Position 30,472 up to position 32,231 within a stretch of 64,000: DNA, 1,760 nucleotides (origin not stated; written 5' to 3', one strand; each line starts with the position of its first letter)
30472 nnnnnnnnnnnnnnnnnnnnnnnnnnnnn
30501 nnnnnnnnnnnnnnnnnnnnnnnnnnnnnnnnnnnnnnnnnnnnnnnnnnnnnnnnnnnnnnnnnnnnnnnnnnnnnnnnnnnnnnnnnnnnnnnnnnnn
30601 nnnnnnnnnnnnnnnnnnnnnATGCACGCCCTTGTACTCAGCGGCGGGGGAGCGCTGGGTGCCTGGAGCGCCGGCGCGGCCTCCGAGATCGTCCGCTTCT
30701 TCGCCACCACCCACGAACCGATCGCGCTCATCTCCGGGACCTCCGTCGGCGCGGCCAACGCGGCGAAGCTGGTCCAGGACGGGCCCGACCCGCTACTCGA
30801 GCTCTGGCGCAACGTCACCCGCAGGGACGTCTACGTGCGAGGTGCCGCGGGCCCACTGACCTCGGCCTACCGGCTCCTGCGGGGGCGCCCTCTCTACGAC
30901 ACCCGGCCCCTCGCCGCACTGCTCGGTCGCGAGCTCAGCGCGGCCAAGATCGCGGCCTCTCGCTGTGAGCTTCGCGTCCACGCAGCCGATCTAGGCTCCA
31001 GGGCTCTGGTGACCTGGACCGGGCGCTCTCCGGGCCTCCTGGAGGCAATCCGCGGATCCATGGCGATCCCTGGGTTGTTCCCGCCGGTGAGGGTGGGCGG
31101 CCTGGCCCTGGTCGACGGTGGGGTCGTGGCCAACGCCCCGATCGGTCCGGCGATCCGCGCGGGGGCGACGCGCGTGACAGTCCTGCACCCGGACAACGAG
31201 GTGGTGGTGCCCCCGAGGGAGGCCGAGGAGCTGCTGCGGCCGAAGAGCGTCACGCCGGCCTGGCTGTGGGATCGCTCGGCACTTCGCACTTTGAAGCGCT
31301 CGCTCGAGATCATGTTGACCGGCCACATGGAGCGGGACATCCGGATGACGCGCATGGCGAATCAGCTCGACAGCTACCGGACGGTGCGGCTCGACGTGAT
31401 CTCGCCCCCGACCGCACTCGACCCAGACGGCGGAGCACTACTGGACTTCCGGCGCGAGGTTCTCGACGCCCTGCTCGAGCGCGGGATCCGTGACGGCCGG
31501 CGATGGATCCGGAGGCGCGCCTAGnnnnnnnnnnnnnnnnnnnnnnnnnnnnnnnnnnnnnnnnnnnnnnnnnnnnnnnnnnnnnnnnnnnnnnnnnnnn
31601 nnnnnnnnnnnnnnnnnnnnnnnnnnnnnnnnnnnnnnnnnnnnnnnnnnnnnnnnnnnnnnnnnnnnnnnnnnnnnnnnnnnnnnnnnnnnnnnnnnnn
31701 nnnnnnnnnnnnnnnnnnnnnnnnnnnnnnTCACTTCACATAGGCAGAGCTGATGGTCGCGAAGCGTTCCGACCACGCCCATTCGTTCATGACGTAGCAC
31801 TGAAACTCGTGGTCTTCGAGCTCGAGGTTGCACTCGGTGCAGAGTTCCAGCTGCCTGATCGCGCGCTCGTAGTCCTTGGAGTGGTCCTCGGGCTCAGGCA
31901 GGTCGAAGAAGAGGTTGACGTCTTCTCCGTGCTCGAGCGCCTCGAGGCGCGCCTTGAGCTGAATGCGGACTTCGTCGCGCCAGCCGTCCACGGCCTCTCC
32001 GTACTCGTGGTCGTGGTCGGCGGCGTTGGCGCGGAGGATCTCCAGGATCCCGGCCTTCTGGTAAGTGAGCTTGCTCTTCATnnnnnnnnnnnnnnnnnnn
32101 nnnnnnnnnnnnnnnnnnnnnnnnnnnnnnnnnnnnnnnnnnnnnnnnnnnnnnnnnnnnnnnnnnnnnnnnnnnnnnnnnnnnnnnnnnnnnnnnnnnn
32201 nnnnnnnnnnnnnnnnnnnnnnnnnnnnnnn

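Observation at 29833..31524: Lysis cassette with a patatin-like phospholipase following the GH108 endolysin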

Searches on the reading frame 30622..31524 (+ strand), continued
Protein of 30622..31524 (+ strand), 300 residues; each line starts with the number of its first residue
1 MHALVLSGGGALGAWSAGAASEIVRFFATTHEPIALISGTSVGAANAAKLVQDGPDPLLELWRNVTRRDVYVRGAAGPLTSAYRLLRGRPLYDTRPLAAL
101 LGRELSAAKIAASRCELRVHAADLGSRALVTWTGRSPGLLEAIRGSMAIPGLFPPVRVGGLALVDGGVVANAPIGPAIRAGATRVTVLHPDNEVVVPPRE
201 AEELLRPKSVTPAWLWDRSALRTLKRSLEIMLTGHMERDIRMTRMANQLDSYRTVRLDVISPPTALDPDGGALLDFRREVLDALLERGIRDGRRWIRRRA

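Call 46: find_related_loci(query=A1, collection=viral_contigs, flank=8000)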
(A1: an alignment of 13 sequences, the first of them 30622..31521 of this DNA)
Query A1 (300 aa) in viral_contigs; peptide patterns used: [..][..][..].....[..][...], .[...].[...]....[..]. (x = any residue, [..] = any of these).
236 stretches matched a pattern; 147 encode a relative of the query (tblastn E <= 1e-3); the best 80 are kept; 80 distinct loci.
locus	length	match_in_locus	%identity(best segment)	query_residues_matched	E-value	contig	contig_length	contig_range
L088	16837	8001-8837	29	1-291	2e-30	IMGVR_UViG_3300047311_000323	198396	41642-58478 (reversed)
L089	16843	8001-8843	29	1-293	2e-30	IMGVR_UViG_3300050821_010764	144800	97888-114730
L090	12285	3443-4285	29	1-293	2e-30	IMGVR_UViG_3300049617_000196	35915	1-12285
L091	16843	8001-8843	27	1-293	2e-29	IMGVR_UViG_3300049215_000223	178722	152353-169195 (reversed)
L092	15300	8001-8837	29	1-291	2e-29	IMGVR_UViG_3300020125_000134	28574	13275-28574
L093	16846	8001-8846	28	1-294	1e-28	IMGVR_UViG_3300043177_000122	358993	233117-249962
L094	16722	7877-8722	28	1-294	1e-28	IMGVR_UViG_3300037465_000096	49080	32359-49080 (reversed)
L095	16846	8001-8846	28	1-294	1e-28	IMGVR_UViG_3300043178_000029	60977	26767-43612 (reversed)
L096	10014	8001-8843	29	1-293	2e-28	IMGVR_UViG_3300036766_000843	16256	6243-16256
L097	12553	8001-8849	29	1-291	1e-27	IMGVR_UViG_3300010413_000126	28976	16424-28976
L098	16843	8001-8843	29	1-293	3e-27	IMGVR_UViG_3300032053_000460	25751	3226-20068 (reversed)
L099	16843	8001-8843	28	1-293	4e-27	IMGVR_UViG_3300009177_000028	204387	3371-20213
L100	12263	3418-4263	28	1-294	6e-27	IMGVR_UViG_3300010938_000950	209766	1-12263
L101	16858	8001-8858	30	1-298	2e-26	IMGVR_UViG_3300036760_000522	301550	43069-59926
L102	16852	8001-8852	30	1-295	4e-26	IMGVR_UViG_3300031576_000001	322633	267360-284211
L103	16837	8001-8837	31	1-291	2e-25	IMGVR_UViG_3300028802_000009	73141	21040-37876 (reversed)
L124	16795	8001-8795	26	1-269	1e-22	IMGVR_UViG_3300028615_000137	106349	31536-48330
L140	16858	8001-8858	28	3-291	6e-21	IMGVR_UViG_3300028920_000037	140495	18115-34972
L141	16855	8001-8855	29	3-298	8e-21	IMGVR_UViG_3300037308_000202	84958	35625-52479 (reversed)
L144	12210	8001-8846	27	1-293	2e-20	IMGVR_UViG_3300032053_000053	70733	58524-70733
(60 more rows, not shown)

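Call 53: search_protein_families(library=phrogs, proteins=[L144:6083-7276:+, L098:8905-9264:+, L124:7135-8001:+, L141:3794-4399:+, L088:6980-7888:+, L103:8965-9825:+, L097:8891-9166:+, L140:8890-9345:+, L088:8936-10711:+, L089:9219-9575:+], max_evalue=0.01)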
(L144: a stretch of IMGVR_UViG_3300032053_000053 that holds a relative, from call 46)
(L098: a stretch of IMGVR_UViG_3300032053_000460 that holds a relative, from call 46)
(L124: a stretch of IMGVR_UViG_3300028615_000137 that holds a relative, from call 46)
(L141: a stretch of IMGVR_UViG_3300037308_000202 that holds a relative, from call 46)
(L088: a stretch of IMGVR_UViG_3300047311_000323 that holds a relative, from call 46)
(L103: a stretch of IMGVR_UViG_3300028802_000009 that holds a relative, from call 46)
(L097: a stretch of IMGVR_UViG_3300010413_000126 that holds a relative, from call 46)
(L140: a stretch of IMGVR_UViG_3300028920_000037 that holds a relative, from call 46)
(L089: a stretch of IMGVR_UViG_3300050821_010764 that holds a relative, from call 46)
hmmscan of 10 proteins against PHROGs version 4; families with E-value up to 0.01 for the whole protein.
L144:6083-7276:+ (397 aa): 0 families

L098:8905-9264:+ (119 aa): 0 families

L124:7135-8001:+ (288 aa): 0 families

L141:3794-4399:+ (201 aa): 0 families

L088:6980-7888:+ (302 aa): 0 families

L103:8965-9825:+ (286 aa): 0 families

L097:8891-9166:+ (91 aa): 0 families

L140:8890-9345:+ (151 aa): 0 families

L088:8936-10711:+ (591 aa): 0 families

L089:9219-9575:+ (118 aa): 0 families

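Call 54: search_protein_families(library=pfam, proteins=[L144:6083-7276:+, L098:8905-9264:+, L124:7135-8001:+, L141:3794-4399:+, L088:6980-7888:+, L103:8965-9825:+, L097:8891-9166:+, L140:8890-9345:+, L088:8936-10711:+, L089:9219-9575:+], max_evalue=0.01)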
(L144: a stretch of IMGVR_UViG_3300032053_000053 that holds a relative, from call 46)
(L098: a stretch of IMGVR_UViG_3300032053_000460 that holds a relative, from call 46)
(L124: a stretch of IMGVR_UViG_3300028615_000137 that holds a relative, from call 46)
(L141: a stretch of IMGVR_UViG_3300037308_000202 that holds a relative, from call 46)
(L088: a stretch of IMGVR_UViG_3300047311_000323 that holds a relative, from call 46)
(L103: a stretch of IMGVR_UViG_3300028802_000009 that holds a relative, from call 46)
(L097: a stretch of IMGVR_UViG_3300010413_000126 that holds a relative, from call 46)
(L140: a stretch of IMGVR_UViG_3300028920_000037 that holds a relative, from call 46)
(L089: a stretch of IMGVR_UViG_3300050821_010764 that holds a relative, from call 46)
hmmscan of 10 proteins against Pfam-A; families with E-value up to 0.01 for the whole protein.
L144:6083-7276:+ (397 aa): 0 families

L098:8905-9264:+ (119 aa): 0 families

L124:7135-8001:+ (288 aa): 0 families

L141:3794-4399:+ (201 aa): 0 families

L088:6980-7888:+ (302 aa): 0 families

L103:8965-9825:+ (286 aa): 0 families

L097:8891-9166:+ (91 aa): 0 families

L140:8890-9345:+ (151 aa): 0 families

L088:8936-10711:+ (591 aa): 0 families

L089:9219-9575:+ (118 aa): 0 families

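Call 56: predict_structure(alignment_id=A1)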
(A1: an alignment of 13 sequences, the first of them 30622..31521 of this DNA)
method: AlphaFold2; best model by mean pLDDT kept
length: 300 residues; sequences in the alignment: 13
mean_pLDDT: 86.0   pTM: 0.86
mean pLDDT of the five models: 86.0, 85.0, 84.8, 84.3, 84.1
residues with pLDDT >= 90: 172; 70-90: 81; 50-70: 39; < 50: 8
segments of 3 or more residues with pLDDT < 50: 210-213
pLDDT, mean of each block of 10 residues (from residue 1): 94 96 95 94 97 98 95 69 76 92 98 97 91 97 94 91 82 89 94 57 51 53 68 77 85 89 81 88 97 92
secondary structure, 60 per line:
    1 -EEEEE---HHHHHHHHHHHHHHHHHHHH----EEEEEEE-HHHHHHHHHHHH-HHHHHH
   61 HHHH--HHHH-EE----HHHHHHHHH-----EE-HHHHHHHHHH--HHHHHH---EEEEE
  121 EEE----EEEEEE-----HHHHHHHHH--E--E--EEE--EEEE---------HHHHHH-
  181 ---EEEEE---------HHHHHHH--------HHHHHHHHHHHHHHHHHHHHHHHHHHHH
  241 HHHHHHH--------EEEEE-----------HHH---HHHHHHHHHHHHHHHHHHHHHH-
elements in order: E2-6 H10-29 E34-40 H42-53 H55-64 H67-70 H78-86 H95-104 H107-112 E116-123 E128-133 H139-147 E156-158 E161-164 H174-179 E184-188 H198-204 H213-247 E256-260 H278-299

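Call 60: fold_search(model_id=the predicted structure, library=pdb)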
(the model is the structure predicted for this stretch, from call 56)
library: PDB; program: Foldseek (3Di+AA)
matches with E <= 10: 280; with E <= 0.001: 29
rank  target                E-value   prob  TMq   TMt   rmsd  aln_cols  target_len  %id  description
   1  5fya_A                1.0e-13  1.00  0.64  0.75   4.5       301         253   22  Cubic crystal of the native PlpD (released 2016-04-06)
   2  9jeh_A                1.7e-13  1.00  0.72  0.64   4.9       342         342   17  Cryo-EM structure of AbCapV dimer, apo form (released 2025-11-19)
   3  8zr9_A                4.4e-13  1.00  0.66  0.59   5.9       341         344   18  Cryo-EM structure of AbCapV filemant bound with 3',3'-cGAMP (released 2025-11-19)
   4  9jek_D                7.7e-13  1.00  0.70  0.62   5.2       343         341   19  Cryo-EM structure of AbCapV tetramer, intermediate form (released 2025-11-19)
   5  5fya_B                1.1e-12  1.00  0.57  0.66   7.7       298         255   22  Cubic crystal of the native PlpD (released 2016-04-06)
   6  9kej_A                2.6e-12  1.00  0.69  0.61   5.7       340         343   17  Cryo-EM structure of AbCapV S58A filament bound with 3'3'-cGAMP (released 2025-11-12)
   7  5fqu_A                4.3e-12  1.00  0.61  0.72   5.8       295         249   22  Orthorhombic crystal structure of of PlpD (selenomethionine derivative) (released 2016-04-06)
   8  5fqu_B                7.3e-12  1.00  0.61  0.73   5.8       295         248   22  Orthorhombic crystal structure of of PlpD (selenomethionine derivative) (released 2016-04-06)
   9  9ion_B                3.8e-11  1.00  0.58  0.59   6.1       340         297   20  Cryo-EM structure of cUA bound CapE filament (released 2025-05-21)
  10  9kh6_A                4.3e-11  1.00  0.65  0.60   6.0       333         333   16  cryo-EM structure of lipase/ligand/substrate complex (released 2026-03-04)
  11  9iom                  5.1e-11  1.00  0.58  0.57   6.3       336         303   19  CapE apo form (released 2025-05-21)
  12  9ioq                  5.7e-11  1.00  0.60  0.58   6.1       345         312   20  Crystal structure of CapE bound cUA (released 2025-05-21)
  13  1oxw_A                8.6e-11  1.00  0.67  0.57   5.1       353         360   14  The Crystal Structure of SeMet Patatin (released 2003-05-27)
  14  9ion_C                1.1e-10  1.00  0.55  0.55   7.0       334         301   19  Cryo-EM structure of cUA bound CapE filament (released 2025-05-21)
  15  1oxw_B                1.5e-10  1.00  0.60  0.51   9.4       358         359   13  The Crystal Structure of SeMet Patatin (released 2003-05-27)
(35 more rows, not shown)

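Call 61: fold_search(model_id=the predicted structure, library=viral)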
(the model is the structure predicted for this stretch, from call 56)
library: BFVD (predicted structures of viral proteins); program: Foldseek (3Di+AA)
matches with E <= 10: 120; with E <= 0.001: 39
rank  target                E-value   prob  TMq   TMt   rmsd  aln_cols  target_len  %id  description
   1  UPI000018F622         1.7e-18  1.00  0.75  0.70   4.2       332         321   22  (no name look-up for this kind of identifier)
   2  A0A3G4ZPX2            8.3e-18  1.00  0.73  0.71   4.4       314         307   18  Patatin-like phospholipase family protein [Barrevirus sp.]
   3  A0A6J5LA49            4.4e-17  1.00  0.77  0.80   3.9       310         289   19  RssA Predicted esterase of the alpha-beta hydrolase superfamily [uncultured Caudovirales phage]
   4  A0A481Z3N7            4.8e-13  1.00  0.66  0.44   4.7       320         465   16  Patatin-like phospholipase [Mimivirus LCMiAC02]
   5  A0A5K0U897            7.6e-13  1.00  0.67  0.52   4.1       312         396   17  Lysophospholipase-like [Yasminevirus sp. GU-2018]
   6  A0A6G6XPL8            2.4e-12  1.00  0.66  0.66   5.1       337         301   16  (no name in the UniProt tables at hand)
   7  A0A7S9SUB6            5.7e-12  1.00  0.66  0.62  10.9       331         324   17  PNPLA domain-containing protein [Virus NIOZ-UU159]
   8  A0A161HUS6            6.8e-12  1.00  0.64  0.58   4.9       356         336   14  PNPLA domain-containing protein [Powai lake megavirus]
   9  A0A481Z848            3.0e-11  1.00  0.66  0.69   4.9       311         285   14  Patatin-like phospholipase [Pithovirus LCPAC304]
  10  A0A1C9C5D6            5.0e-11  1.00  0.60  0.61   6.8       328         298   13  Putative esterase [Heterosigma akashiwo virus 01]
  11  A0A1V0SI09            6.7e-11  1.00  0.68  0.61   5.7       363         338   12  Patatin-like phospholipase [Klosneuvirus KNV1]
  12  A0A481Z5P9            3.0e-10  1.00  0.66  0.56   4.9       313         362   15  Patatin-like phospholipase [Pithovirus LCPAC103]
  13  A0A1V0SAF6            4.2e-10  1.00  0.61  0.58   7.2       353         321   15  Patatin-like phospholipase [Catovirus CTV1]
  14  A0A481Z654            4.5e-10  1.00  0.61  0.36   5.5       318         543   15  Patatin-like phospholipase [Pithovirus LCPAC202]
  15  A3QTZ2                5.0e-10  1.00  0.61  0.51   7.5       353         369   15  Patatin-like phospholipase-like protein [Oryctes rhinoceros nudivirus]
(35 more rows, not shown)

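Call 64: search_protein_families(library=phrogs, alignment_id=A2, max_evalue=0.0001)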
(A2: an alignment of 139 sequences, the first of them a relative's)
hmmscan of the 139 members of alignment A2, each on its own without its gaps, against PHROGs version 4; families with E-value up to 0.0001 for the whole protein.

A. member 1, L142:7171-7995:+ (274 aa): 0 families

B. families by the number of members that match (of 139 scanned): 91 families (the first 25 are shown)
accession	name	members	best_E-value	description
phrog_1035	-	3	3.2e-12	endonuclease VII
phrog_2170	-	2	4.2e-23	glycosyltransferase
phrog_8510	-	2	6.9e-16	virion structural protein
phrog_367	-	1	5.1e-143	ribonucleotide reductase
phrog_3339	-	1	2.6e-104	homing endonuclease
phrog_15433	-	1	6.5e-88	tail sheath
phrog_540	-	1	2.4e-78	nucleotide-sugar epimerase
phrog_772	-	1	1.5e-63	tail fiber protein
phrog_12131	-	1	4.3e-49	homing endonuclease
phrog_752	-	1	1.3e-45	major head protein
phrog_13925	-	1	8.3e-42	-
phrog_314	-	1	8.7e-41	homing endonuclease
phrog_547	-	1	2.9e-40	phosphoesterase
phrog_139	-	1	1.1e-37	deoxynucleoside monophosphate kinase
phrog_13126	-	1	2.4e-36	beta-1,4-glycosyltransferase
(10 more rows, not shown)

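Call 78: find_related_loci(query=A1, collection=genome_contigs, flank=4000)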
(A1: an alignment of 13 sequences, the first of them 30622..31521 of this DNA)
Query A1 (300 aa) in genome_contigs; peptide patterns used: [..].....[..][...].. (x = any residue, [..] = any of these).
600 stretches matched a pattern (row limit reached: there are more); 505 encode a relative of the query (tblastn E <= 1e-3); the best 80 are kept; 80 distinct loci.
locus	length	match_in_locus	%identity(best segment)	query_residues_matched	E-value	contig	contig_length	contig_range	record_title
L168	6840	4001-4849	31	3-293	6e-27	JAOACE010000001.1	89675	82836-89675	MAG: Leptospiraceae bacterium isolate SKW199 k141_1073672, whole genome shotgun sequence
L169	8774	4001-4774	33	3-272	9e-26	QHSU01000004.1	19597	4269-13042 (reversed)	MAG: Candidatus Rokuibacteriota bacterium isolate AR23 14_1009_16_40cm_scaffold_5027_curated, whole genome shotgun seque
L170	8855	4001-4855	31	3-294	2e-25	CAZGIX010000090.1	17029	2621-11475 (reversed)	MAG TPA_asm: uncultured Anaerolineaceae bacterium isolate binchicken_co259_18 genome assembly, contig: NODE_1947_length_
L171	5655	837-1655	33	3-296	7e-25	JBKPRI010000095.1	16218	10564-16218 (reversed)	MAG: Candidatus Methylomirabilota bacterium isolate GS_EKS_MAG_00053 GS_EKS_000000489439, whole genome shotgun sequence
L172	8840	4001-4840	32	3-290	1e-24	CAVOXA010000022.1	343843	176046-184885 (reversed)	MAG: uncultured Chloroflexia bacterium isolate MFD09964.bin.2.208 genome assembly, contig: contig_9799, whole genome sho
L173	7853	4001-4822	32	3-288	2e-24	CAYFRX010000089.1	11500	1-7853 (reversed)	MAG TPA_asm: uncultured Rhodothermales bacterium isolate ERP107533_co1_107 genome assembly, contig: NODE_5572_length_115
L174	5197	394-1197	34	3-291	4e-23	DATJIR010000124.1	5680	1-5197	MAG TPA_asm: Verrucomicrobiia bacterium isolate SMAG_U15543 k141_4555581, whole genome shotgun sequence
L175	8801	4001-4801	32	4-291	5e-23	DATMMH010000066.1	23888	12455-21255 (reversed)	MAG TPA_asm: Candidatus Dormiibacterota bacterium isolate SMAG_U12818 k141_2496398, whole genome shotgun sequence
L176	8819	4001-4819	32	4-297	5e-23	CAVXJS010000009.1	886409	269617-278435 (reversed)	MAG: uncultured Candidatus Rokubacteria bacterium isolate MFD05567.bin.2.266 genome assembly, contig: contig_25345, whol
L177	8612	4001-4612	39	1-204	8e-23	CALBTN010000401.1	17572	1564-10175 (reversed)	MAG TPA_asm: uncultured Rubrivivax sp. isolate SRR1506987_bin.188_CONCOCT_v1.1_MAG genome assembly, contig: ERZ761602.45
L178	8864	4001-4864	27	3-298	2e-22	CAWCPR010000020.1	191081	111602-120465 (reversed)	MAG: uncultured Chloroflexia bacterium isolate MFD04944.bin.2.27 genome assembly, contig: contig_85088, whole genome sho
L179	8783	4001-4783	34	3-297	7e-22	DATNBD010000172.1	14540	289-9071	MAG TPA_asm: Rhodoferax sp. isolate SMAG_U11179 k141_1063493, whole genome shotgun sequence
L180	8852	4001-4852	30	3-294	2e-21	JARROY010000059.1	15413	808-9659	MAG: Anaerolineales bacterium isolate Spart_162_MAG scaffold_1028, whole genome shotgun sequence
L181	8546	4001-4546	38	3-188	4e-21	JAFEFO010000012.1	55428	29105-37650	MAG: Proteobacteria bacterium isolate SZAS LIN-94 LIN-458__12__length-55428, whole genome shotgun sequence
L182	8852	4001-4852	28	3-293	5e-21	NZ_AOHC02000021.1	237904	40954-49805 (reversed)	Leptospira weilii serovar Ranarum str. ICFT ctg7180000034549, whole genome shotgun sequence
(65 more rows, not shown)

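Call 92: find_related_loci(query=window:30622-31524:+, collection=metagenome_contigs, flank=6000)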
Query window:30622-31524:+ (300 aa) in metagenome_contigs; peptide patterns used: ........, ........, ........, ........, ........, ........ (x = any residue, [..] = any of these).
503 stretches matched a pattern, but none encodes a relative of the query by tblastn (E <= 1e-3).

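Call 96: search_solved_structures(query=A3, max_evalue=1)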
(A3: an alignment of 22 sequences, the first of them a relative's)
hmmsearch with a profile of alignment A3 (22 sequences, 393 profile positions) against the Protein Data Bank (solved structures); distinct sequences matched with E-value up to 1: 0.

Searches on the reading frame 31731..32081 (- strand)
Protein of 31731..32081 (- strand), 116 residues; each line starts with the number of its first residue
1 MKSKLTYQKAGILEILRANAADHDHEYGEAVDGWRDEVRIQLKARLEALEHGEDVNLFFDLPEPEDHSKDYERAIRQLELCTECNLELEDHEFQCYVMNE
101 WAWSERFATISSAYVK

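Call 3: search_protein_families(library=pfam, proteins=[window:31731-32081:-], max_evalue=0.01)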
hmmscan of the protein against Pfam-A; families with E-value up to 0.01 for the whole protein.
window:31731-32081:- (116 aa): 0 families

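Call 4: search_protein_families(library=phrogs, proteins=[window:31731-32081:-], max_evalue=0.01)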
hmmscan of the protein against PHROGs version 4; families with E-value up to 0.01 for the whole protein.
window:31731-32081:- (116 aa): 1 family
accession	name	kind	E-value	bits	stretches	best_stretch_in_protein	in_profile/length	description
phrog_34511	-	unknown function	4.8e-16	60.3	1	11-114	15-118/126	-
